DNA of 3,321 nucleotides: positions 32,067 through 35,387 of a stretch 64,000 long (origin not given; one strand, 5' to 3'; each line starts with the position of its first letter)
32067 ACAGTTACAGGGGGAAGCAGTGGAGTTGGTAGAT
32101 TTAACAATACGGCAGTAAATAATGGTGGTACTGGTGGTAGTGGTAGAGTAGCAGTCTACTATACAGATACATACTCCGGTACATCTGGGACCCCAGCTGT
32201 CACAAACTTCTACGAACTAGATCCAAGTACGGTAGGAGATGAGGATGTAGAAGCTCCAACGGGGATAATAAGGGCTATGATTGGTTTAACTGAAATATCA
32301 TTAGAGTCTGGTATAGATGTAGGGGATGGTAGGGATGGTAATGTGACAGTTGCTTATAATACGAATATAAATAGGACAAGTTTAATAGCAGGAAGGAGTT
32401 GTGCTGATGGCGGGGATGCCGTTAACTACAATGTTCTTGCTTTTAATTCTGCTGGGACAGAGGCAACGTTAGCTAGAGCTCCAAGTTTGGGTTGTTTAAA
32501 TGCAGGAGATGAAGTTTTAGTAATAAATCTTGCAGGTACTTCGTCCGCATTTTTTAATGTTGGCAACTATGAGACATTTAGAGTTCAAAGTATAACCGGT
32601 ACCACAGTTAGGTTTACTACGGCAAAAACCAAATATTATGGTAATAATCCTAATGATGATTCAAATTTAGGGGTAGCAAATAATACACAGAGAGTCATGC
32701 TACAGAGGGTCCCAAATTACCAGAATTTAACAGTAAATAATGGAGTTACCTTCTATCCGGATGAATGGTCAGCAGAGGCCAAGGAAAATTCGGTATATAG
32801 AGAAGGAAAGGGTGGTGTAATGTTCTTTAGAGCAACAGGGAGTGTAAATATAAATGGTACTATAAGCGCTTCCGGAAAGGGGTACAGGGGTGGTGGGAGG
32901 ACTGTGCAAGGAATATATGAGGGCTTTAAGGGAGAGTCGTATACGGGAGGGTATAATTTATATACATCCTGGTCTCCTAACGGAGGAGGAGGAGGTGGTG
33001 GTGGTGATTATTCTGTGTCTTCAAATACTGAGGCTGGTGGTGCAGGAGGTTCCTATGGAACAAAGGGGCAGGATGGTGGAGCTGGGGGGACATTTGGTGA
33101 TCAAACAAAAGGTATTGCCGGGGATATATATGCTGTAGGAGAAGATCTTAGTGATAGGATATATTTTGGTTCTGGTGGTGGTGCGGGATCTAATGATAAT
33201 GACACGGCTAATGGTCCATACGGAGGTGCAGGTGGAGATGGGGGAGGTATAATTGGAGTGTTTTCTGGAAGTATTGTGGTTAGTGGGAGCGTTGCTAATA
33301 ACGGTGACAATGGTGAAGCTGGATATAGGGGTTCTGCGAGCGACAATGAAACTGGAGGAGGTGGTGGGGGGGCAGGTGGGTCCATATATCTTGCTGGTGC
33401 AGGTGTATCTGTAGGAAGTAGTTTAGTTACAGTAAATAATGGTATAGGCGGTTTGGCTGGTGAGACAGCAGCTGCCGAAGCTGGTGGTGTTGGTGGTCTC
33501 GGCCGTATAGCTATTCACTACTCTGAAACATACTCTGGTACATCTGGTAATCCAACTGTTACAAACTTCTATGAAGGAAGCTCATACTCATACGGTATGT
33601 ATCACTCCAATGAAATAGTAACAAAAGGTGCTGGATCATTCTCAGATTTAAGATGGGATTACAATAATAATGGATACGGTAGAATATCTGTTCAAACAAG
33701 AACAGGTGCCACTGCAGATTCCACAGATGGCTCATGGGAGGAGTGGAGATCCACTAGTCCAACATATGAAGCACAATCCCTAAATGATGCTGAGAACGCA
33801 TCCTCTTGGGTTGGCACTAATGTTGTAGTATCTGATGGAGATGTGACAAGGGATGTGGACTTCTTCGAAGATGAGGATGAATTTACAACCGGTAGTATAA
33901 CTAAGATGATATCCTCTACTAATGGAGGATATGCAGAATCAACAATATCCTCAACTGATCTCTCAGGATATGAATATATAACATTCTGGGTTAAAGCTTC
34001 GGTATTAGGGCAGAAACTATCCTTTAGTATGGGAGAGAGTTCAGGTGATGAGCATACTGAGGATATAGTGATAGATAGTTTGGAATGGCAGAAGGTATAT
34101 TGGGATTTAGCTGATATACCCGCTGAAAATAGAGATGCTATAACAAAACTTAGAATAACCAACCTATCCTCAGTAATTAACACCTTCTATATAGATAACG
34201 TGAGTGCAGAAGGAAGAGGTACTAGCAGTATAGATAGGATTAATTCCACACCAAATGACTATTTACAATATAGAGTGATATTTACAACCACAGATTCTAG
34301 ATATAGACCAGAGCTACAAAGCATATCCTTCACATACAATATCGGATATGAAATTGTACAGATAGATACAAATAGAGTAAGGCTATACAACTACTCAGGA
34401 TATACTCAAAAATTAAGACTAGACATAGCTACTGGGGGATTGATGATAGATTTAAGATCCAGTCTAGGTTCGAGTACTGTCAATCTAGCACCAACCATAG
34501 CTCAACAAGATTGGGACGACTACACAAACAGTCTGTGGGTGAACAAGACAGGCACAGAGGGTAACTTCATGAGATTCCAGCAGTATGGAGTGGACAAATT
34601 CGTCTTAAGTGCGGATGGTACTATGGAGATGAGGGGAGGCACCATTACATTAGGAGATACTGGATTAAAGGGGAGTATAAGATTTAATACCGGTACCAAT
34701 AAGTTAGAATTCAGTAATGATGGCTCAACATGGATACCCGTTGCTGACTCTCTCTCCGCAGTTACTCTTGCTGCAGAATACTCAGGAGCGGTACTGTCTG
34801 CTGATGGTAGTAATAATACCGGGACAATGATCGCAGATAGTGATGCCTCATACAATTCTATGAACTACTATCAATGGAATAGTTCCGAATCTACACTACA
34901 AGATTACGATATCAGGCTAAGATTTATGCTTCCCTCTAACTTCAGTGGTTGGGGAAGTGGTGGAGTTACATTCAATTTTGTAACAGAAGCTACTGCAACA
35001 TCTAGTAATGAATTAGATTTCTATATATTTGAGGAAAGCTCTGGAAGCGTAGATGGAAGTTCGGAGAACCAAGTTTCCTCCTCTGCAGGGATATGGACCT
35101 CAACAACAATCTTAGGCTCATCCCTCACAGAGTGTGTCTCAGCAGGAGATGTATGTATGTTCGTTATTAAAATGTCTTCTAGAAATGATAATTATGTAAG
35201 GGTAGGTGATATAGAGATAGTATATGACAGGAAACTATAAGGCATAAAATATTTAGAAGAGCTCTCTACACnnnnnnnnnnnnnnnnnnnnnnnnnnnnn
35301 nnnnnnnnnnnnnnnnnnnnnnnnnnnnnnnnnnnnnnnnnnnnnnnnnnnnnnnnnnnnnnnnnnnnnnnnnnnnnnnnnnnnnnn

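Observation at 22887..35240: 4117-aa giant modular surface protein with four repeats of a beta-helix plus Gly/Cys-rich module and two CBM-like domains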

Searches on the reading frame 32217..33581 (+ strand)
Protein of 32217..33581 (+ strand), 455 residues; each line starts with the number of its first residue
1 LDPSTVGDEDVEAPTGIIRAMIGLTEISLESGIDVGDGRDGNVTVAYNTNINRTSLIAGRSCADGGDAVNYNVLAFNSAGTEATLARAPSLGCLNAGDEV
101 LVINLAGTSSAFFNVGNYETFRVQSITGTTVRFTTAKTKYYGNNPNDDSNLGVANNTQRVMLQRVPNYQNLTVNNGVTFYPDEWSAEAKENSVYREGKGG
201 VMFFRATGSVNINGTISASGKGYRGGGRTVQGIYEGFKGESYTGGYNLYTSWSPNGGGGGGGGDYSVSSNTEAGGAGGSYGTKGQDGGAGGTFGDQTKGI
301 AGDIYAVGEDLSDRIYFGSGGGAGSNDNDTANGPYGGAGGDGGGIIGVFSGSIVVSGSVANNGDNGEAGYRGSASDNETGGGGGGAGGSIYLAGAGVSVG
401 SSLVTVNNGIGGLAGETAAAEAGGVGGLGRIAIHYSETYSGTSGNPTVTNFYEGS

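Call 11: search_protein_families(library=pfam, proteins=[window:32217-33581:+], max_evalue=10)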
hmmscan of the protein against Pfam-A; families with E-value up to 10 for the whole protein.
window:32217-33581:+ (455 aa): 0 families

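Call 13: search_protein_families(library=ncbifam, proteins=[window:32217-33581:+], max_evalue=1)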
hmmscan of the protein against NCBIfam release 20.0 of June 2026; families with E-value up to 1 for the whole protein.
window:32217-33581:+ (455 aa): 1 family
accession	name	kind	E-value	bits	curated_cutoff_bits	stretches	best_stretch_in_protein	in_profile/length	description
NF047640.1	gliding_AgmC_N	equivalog_domain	1.8e-13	50.2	275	1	34-436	26-397/412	adventurous gliding motility protein AgmC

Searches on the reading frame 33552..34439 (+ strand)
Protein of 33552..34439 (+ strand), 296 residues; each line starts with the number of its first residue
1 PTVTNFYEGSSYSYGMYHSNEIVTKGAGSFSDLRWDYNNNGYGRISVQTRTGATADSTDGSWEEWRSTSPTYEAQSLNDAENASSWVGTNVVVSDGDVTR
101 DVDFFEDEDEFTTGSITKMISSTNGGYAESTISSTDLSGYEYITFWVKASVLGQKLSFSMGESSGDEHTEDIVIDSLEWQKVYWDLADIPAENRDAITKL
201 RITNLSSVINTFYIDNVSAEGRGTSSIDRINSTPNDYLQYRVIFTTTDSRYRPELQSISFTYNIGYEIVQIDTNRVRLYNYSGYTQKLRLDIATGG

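Call 11: search_protein_families(library=pfam, proteins=[window:33552-34439:+], max_evalue=10)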
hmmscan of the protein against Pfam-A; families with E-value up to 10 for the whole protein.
window:33552-34439:+ (296 aa): 1 family
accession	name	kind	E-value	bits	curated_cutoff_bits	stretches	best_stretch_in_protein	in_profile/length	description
PF03425.19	CBM_11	-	6.7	7.2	27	1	71-182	10-128/182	Carbohydrate binding domain (family 11)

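Call 63: search_protein_families(library=phrogs, proteins=[window:33552-34439:+], max_evalue=0.01)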
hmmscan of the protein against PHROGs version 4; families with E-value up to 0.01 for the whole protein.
window:33552-34439:+ (296 aa): 1 family
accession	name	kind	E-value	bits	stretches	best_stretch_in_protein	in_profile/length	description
phrog_20852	-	unknown function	0.00061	20.7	0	219-264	64-110/214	-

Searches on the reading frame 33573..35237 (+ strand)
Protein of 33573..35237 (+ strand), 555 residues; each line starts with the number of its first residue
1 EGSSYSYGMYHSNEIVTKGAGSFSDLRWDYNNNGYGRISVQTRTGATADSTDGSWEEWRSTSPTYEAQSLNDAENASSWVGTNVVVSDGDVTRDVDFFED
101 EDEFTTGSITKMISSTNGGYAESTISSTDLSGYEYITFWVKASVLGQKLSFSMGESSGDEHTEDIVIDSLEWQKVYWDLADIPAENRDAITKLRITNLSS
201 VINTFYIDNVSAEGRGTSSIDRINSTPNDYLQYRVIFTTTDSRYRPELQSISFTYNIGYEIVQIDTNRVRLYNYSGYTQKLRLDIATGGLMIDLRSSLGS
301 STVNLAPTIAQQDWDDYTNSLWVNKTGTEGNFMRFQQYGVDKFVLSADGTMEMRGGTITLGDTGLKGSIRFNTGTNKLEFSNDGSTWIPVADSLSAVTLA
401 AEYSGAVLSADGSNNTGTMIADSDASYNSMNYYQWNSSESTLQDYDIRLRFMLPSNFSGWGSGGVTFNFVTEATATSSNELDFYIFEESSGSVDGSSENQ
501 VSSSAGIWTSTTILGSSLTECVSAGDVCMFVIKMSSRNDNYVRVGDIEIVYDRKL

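Call 36: find_homologous_proteins(query=A4, max_evalue=0.001)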
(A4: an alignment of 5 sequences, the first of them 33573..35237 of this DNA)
Query A4 (5 sequences) (555 aa, profile of the alignment): 22 proteins with E <= 0.001 among 8000 candidates.
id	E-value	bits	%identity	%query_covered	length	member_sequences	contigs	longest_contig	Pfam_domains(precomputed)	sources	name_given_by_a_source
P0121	3.1e-195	667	57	85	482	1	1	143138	-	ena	-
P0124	1.3e-160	553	52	92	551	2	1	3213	-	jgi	jgi:hypothetical protein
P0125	2.3e-153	529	61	80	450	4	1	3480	-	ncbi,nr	ncbi:hypothetical protein GYA44_00010, partial [Candidatus Microgenomates bacterium]|nr:hypothetical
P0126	2.7e-137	477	67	73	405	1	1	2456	-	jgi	jgi:hypothetical protein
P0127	3.3e-112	394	47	51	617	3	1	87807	-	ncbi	-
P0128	4.7e-106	374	53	38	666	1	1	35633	PF13385.14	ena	-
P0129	1.7e-99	352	54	30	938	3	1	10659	PF13385.14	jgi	-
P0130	3.9e-91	324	41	51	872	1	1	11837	-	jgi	-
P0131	1.3e-64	237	54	29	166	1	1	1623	-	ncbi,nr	ncbi:MAG: hypothetical protein GTO40_26845, partial [Deltaproteobacteria bacterium]|nr:hypothetical 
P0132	3.5e-64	236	62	34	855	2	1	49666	-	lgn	-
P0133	1.7e-63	233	64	35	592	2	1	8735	-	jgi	jgi:hypothetical protein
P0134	3.2e-63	232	44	40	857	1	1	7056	-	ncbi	ncbi:MAG: hypothetical protein WCG44_03665, partial [bacterium]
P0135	1.0e-62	231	61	34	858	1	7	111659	-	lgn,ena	-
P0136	6.0e-58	215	56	36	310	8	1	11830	-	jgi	jgi:hypothetical protein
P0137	5.5e-57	212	58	36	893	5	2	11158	-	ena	-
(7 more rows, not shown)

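Call 46: predict_structure(alignment_id=A5)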
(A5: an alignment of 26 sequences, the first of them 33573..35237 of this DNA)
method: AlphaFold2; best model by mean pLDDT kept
length: 555 residues; sequences in the alignment: 26
mean_pLDDT: 69.0   pTM: 0.40
mean pLDDT of the five models: 69.0, 67.1, 66.3, 66.2, 57.8
residues with pLDDT >= 90: 53; 70-90: 263; 50-70: 141; < 50: 98
segments of 3 or more residues with pLDDT < 50: 1-6, 63-65, 94-107, 267-269, 277-320, 324-334, 336-338, 349-351
pLDDT, mean of each block of 10 residues (from residue 1): 48 75 72 63 81 73 57 61 61 43 47 66 75 77 84 74 81 75 74 82 79 60 65 72 66 66 51 52 40 37 39 43 41 46 48 61 67 75 76 82 75 69 72 80 79 91 90 79 90 89 87 92 92 83 88 81
secondary structure, 60 per line:
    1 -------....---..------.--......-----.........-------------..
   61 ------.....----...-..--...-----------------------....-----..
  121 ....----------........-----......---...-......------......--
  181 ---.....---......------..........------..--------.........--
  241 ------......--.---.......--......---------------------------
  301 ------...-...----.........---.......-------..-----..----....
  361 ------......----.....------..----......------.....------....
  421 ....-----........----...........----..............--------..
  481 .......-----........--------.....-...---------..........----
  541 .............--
elements in order: E8-11 E26-31 E37-45 E67-71 E84-86 E110-113 E119-124 E135-142 E148-153 E161-166 E173-178 H184-188 E192-197 E204-213 E230-238 E247-252 E259-265 E268-273 E311-313 E318-326 E330-336 E357-360 E367-372 E377-381 E394-399 E406-410 E417-424 E430-437 E442-452 E457-470 E479-487 E493-500 E509-513 E527-536 E541-553

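Call 52: search_solved_structures(query=A5, max_evalue=10)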
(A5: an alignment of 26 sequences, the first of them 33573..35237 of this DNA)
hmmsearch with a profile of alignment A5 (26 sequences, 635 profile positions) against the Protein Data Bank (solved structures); distinct sequences matched with E-value up to 10: 1.
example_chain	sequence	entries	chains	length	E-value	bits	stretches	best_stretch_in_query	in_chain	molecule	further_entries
4e6z_A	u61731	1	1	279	0.89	11.6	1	235-291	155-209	Apicoplast TIC22, putative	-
